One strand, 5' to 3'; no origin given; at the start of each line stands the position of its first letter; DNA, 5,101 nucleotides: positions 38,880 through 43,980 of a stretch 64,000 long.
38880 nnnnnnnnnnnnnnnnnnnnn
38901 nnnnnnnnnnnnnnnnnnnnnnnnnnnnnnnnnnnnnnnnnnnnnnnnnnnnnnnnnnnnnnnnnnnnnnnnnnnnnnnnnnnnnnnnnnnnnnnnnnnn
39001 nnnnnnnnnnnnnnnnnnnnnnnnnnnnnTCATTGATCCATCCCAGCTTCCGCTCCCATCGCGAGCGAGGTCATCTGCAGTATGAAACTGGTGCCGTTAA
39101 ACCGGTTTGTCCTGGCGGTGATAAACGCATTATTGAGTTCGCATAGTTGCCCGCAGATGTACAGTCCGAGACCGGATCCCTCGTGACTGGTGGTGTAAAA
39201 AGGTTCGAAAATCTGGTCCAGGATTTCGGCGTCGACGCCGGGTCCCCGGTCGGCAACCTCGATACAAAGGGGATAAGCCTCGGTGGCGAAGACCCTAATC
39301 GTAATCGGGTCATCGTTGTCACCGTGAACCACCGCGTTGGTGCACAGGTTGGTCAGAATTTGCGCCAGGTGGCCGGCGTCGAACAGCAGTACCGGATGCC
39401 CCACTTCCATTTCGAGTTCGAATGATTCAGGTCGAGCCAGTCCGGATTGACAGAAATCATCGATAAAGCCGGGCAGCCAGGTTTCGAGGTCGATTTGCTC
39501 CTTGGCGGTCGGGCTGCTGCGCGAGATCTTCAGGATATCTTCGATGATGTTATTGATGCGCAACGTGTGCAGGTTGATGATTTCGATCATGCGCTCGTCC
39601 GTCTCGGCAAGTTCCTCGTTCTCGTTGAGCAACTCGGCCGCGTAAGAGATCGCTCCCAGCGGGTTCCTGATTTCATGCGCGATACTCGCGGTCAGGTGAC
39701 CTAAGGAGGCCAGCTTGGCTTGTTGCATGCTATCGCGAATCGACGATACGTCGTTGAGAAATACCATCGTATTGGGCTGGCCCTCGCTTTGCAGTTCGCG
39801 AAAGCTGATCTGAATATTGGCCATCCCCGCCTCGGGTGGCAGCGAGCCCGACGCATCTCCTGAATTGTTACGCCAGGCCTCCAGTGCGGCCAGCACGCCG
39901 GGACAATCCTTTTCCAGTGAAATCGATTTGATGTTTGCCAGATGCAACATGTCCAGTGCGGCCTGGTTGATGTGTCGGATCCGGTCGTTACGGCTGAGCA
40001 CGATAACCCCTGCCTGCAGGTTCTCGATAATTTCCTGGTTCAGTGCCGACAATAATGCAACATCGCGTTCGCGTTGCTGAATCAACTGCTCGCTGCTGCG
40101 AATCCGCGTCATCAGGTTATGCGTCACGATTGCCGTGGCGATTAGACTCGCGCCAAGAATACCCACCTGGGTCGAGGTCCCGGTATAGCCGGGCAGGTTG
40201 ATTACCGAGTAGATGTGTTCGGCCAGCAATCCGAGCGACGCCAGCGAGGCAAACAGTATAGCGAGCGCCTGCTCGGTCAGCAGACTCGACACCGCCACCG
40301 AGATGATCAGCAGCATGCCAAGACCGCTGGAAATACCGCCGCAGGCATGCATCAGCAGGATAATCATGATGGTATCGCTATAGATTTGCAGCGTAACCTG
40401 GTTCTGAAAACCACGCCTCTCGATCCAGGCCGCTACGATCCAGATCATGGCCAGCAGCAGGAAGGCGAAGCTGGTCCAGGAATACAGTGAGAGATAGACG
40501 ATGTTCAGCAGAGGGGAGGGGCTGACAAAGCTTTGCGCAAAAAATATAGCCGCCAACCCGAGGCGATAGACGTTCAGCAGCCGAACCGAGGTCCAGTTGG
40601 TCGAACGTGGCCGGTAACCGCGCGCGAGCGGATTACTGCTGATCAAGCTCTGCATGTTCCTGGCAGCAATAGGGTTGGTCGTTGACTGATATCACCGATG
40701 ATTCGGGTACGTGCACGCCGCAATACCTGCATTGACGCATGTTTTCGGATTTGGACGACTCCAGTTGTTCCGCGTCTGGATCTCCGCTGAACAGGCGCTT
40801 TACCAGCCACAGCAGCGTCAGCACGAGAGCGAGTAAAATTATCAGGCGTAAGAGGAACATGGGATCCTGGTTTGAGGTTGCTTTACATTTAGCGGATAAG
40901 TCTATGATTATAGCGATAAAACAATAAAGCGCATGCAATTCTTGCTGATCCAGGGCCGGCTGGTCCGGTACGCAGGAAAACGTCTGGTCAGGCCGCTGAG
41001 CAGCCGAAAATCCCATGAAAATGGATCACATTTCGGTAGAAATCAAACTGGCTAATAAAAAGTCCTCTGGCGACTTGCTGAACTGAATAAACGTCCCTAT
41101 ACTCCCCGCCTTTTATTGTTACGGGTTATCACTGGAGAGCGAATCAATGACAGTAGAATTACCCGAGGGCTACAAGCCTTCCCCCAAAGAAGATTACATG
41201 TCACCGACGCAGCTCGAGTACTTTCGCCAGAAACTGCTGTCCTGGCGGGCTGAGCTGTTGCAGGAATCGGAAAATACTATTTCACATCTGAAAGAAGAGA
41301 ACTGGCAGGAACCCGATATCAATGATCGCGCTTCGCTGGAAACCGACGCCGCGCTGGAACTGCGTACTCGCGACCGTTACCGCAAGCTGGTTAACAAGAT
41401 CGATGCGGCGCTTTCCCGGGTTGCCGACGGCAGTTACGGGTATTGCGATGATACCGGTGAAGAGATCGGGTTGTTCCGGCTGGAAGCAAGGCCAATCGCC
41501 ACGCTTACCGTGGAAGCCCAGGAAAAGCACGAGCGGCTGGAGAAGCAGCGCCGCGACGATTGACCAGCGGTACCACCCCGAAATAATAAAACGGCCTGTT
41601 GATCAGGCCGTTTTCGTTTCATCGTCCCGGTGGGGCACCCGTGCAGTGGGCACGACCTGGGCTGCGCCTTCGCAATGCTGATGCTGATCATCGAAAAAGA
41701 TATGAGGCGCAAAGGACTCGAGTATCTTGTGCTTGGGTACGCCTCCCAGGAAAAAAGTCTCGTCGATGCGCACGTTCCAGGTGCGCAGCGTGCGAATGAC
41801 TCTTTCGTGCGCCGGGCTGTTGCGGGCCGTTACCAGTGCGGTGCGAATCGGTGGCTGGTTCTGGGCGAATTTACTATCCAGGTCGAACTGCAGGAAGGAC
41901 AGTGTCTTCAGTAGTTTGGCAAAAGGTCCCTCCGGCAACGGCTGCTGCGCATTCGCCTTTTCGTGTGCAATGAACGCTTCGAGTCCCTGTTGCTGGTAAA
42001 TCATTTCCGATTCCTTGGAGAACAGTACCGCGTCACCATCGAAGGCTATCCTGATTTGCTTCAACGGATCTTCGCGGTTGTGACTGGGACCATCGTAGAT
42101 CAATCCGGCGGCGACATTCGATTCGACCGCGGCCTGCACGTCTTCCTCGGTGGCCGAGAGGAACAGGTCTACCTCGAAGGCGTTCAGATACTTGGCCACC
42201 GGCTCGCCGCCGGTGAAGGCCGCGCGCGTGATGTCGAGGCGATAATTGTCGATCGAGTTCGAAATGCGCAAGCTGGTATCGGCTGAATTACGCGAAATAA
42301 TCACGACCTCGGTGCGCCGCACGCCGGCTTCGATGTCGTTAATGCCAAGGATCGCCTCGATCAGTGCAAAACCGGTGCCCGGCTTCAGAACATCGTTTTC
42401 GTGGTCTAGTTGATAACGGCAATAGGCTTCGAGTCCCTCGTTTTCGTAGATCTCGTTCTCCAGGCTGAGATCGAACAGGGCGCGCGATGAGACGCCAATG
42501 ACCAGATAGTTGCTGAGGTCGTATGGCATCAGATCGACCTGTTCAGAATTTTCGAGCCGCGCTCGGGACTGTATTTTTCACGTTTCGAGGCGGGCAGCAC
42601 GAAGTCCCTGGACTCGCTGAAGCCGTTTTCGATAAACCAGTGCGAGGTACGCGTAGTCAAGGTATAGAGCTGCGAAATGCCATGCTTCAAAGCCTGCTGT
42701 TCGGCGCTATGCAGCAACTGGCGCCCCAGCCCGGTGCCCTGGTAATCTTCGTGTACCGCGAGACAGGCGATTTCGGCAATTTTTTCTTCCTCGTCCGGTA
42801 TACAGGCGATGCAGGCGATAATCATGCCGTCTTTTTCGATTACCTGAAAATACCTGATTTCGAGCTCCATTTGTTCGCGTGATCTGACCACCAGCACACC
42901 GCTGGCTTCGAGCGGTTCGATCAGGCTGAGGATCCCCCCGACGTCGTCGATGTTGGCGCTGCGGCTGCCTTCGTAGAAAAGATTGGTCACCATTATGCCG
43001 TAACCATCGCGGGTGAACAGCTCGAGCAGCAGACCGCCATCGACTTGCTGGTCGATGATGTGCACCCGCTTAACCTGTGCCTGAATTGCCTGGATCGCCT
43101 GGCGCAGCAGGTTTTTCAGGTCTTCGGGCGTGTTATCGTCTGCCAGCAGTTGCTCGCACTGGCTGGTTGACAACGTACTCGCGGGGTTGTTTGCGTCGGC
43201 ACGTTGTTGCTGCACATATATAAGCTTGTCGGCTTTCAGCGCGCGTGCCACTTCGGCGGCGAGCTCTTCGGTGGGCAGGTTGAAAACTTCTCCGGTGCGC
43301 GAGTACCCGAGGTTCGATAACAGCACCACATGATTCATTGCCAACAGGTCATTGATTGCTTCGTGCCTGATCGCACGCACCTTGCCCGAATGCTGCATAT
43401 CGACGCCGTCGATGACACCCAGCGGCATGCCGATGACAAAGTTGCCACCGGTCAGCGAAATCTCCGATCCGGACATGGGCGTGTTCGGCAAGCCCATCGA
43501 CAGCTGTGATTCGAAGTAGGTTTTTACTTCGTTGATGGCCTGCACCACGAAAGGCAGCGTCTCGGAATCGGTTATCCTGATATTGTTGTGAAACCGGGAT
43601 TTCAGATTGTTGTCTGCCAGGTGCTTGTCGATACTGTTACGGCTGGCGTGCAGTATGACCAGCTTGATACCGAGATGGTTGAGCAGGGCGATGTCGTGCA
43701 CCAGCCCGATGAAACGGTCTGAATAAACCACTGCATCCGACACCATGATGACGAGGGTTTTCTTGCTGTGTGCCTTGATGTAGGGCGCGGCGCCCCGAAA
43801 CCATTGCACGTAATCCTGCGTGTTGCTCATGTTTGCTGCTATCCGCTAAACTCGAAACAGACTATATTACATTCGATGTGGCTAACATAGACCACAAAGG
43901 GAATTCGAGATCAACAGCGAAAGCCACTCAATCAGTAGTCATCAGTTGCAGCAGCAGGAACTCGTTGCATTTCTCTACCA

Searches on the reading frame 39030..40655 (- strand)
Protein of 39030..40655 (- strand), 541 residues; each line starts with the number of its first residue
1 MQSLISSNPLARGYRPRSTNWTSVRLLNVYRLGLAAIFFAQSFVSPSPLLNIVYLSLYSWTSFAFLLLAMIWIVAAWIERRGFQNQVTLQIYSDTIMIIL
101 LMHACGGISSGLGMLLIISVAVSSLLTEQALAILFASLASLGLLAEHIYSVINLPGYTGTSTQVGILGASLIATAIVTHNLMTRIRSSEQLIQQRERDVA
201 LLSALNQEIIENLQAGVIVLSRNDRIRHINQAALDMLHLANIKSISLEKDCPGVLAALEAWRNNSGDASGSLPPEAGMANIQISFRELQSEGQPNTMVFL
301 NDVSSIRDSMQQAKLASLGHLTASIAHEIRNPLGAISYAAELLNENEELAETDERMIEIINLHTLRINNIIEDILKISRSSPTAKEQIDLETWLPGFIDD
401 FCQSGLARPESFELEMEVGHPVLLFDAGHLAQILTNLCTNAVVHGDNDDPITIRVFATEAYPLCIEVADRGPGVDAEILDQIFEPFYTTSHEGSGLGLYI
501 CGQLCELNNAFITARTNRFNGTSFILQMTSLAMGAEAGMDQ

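Call 31: search_protein_families(library=pfam, proteins=[window:39030-40655:-], max_evalue=0.00001)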
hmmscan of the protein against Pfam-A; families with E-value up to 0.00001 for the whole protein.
window:39030-40655:- (541 aa): 5 families
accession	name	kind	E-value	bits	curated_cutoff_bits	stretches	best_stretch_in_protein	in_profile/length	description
PF25323.1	6TM_PilS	-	4.3e-29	102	27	1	18-191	6-188/189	PilS-like transmembrane domain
PF02518.31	HATPase_c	-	9e-21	74.8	26.4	1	426-527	2-106/111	Histidine kinase-, DNA gyrase B-, and HSP90-like ATPase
PF00512.31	HisKA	-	4.7e-14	52.6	26.9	1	318-380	2-63/66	His Kinase A (phospho-acceptor) domain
PF13581.12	HATPase_c_2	-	1e-06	29.2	27.4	1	430-504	32-108/127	Histidine kinase-like ATPase domain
PF13188.13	PAS_8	-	3.3e-06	27.2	21.8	1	207-252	4-48/65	PAS domain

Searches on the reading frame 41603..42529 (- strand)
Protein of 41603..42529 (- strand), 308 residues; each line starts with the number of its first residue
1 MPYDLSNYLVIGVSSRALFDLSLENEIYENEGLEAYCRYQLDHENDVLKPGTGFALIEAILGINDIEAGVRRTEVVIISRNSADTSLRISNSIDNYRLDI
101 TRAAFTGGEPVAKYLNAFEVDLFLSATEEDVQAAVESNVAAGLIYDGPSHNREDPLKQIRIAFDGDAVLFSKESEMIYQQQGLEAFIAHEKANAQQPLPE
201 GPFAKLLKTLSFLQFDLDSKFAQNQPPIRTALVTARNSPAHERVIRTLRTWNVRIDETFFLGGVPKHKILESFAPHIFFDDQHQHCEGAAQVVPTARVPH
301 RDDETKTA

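Call 62: search_protein_families(library=pfam, proteins=[window:41603-42529:-], max_evalue=0.00001)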
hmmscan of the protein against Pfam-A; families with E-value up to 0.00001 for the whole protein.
window:41603-42529:- (308 aa): 1 family
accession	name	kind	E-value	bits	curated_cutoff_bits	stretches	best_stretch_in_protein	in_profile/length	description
PF06189.17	5-nucleotidase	-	2.8e-128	427.4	28.2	1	1-302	1-299/302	5'-nucleotidase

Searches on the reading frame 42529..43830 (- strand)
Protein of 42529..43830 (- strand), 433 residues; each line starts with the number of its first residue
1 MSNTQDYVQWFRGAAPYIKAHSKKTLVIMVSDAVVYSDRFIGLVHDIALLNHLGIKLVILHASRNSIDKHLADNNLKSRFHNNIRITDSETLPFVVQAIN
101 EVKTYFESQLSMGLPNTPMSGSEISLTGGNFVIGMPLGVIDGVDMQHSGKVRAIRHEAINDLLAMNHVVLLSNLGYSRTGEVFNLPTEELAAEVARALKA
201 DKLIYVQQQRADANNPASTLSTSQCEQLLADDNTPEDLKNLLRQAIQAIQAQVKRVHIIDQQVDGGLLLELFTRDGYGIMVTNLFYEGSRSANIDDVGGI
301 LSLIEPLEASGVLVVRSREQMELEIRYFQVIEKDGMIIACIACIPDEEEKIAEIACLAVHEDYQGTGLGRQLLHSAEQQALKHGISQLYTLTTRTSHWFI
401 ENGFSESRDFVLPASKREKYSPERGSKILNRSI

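Call 62: search_protein_families(library=pfam, proteins=[window:42529-43830:-], max_evalue=0.00001)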
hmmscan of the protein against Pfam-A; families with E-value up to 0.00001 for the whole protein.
window:42529-43830:- (433 aa): 4 families
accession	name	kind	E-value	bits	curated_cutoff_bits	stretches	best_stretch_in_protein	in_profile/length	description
PF00696.33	AA_kinase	-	3.1e-21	76.6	24.9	1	25-260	2-234/234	Amino acid kinase family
PF00583.31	Acetyltransf_1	-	1e-13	52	20.7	1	326-395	34-102/116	Acetyltransferase (GNAT) family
PF13508.13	Acetyltransf_7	-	5e-13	49.7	27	1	327-405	4-83/84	Acetyltransferase (GNAT) domain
PF13673.13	Acetyltransf_10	-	7.7e-07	29.6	23.6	1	318-387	23-87/128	Acetyltransferase (GNAT) domain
